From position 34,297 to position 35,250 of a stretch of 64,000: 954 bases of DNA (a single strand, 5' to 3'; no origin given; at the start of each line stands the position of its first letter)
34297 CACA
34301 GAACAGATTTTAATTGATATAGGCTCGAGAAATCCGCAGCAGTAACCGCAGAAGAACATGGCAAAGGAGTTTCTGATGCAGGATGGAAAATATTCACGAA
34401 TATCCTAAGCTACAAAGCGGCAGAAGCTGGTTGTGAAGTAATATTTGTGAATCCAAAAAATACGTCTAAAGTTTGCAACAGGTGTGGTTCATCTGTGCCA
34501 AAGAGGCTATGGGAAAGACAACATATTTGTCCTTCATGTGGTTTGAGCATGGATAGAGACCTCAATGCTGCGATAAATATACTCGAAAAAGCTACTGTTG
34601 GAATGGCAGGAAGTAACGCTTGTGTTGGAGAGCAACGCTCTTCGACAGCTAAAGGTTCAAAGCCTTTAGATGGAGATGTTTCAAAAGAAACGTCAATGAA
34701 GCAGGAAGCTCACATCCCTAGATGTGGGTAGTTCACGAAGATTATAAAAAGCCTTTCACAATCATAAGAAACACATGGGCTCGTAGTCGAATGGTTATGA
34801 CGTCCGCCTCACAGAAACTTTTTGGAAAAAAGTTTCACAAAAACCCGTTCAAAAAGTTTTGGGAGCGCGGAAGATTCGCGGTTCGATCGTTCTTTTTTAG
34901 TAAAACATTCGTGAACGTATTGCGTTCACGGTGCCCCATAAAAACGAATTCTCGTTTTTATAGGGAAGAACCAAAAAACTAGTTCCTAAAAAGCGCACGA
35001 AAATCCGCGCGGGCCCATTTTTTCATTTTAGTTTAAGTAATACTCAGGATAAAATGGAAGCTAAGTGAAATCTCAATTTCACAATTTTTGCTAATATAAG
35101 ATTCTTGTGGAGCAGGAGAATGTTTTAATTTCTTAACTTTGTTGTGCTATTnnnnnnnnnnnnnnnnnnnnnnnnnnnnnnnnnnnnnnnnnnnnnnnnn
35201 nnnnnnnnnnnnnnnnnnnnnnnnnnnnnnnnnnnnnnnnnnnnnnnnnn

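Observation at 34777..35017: tRNA-Val(CAC) interrupted by two large introns, one in the T-loop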

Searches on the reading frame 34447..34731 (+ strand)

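Call 32: search_protein_families(library=pfam, proteins=[window:34447-34731:+], max_evalue=0.01)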
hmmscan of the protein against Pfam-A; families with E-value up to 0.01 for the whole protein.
window:34447-34731:+ (94 aa): 4 families
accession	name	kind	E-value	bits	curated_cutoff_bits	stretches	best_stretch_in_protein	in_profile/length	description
PF07282.18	Cas12f1-like_TNB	-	2.4e-15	56.9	26.3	1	2-45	23-60/60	Cas12f1-like, TNB domain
PF12773.13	DZR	-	0.00037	21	27.3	1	5-38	10-37/45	Double zinc ribbon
PF01363.27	FYVE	-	0.0014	19.1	27.8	1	3-36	4-35/67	FYVE zinc finger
PF24458.1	DUF7573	-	0.0021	18.4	30.2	1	7-31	11-36/39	Domain of unknown function (DUF7573)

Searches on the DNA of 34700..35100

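Call 40: search_rna_families(source=window, start=34700, end=35100, threshold=evalue, max_evalue=10, show_alignments=2)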
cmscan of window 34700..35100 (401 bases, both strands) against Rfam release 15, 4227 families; matches with E-value up to 10: 9.
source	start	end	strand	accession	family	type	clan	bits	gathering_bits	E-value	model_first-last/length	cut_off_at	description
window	34979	35099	-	RF00121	MicC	Gene; sRNA;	-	20.2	90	1.3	5-123/123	no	MicC RNA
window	34883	35005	+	RF02325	TtnuHACA18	Gene; snRNA; snoRNA; HACA-box;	-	17.8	100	3.6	1-130/130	no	Tetrahymena snoRNA TtnuHACA18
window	35031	35060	-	RF01353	CRISPR-DR44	Gene; CRISPR;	-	16.5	35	8.5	1-28/28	no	CRISPR RNA direct repeat element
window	34876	34928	+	RF00240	RNA-OUT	Gene; antisense;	-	14.8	41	6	1-70/70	no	RNA-OUT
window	34814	34837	-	RF03485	mir-4000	Gene; miRNA;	-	13.9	58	6.9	1-54/54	no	mir-4000 microRNA precursor family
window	34804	34868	-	RF00749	mir-208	Gene; miRNA;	-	13.7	56.4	4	1-77/77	no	mir-208 microRNA precursor family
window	34932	34967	-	RF04128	MIR8562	Gene; miRNA;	-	13.6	211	4.5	1-242/242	no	MIR8562 microRNA precursor family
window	34934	34966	+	RF04097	MIR2630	Gene; miRNA;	-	12.8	144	5.2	1-229/229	no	MIR2630 microRNA precursor family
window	34915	34961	+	RF02504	Atu_L1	Gene; sRNA;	-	10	60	7.8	116-167/174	no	Rhizobiales sRNA Atu_L1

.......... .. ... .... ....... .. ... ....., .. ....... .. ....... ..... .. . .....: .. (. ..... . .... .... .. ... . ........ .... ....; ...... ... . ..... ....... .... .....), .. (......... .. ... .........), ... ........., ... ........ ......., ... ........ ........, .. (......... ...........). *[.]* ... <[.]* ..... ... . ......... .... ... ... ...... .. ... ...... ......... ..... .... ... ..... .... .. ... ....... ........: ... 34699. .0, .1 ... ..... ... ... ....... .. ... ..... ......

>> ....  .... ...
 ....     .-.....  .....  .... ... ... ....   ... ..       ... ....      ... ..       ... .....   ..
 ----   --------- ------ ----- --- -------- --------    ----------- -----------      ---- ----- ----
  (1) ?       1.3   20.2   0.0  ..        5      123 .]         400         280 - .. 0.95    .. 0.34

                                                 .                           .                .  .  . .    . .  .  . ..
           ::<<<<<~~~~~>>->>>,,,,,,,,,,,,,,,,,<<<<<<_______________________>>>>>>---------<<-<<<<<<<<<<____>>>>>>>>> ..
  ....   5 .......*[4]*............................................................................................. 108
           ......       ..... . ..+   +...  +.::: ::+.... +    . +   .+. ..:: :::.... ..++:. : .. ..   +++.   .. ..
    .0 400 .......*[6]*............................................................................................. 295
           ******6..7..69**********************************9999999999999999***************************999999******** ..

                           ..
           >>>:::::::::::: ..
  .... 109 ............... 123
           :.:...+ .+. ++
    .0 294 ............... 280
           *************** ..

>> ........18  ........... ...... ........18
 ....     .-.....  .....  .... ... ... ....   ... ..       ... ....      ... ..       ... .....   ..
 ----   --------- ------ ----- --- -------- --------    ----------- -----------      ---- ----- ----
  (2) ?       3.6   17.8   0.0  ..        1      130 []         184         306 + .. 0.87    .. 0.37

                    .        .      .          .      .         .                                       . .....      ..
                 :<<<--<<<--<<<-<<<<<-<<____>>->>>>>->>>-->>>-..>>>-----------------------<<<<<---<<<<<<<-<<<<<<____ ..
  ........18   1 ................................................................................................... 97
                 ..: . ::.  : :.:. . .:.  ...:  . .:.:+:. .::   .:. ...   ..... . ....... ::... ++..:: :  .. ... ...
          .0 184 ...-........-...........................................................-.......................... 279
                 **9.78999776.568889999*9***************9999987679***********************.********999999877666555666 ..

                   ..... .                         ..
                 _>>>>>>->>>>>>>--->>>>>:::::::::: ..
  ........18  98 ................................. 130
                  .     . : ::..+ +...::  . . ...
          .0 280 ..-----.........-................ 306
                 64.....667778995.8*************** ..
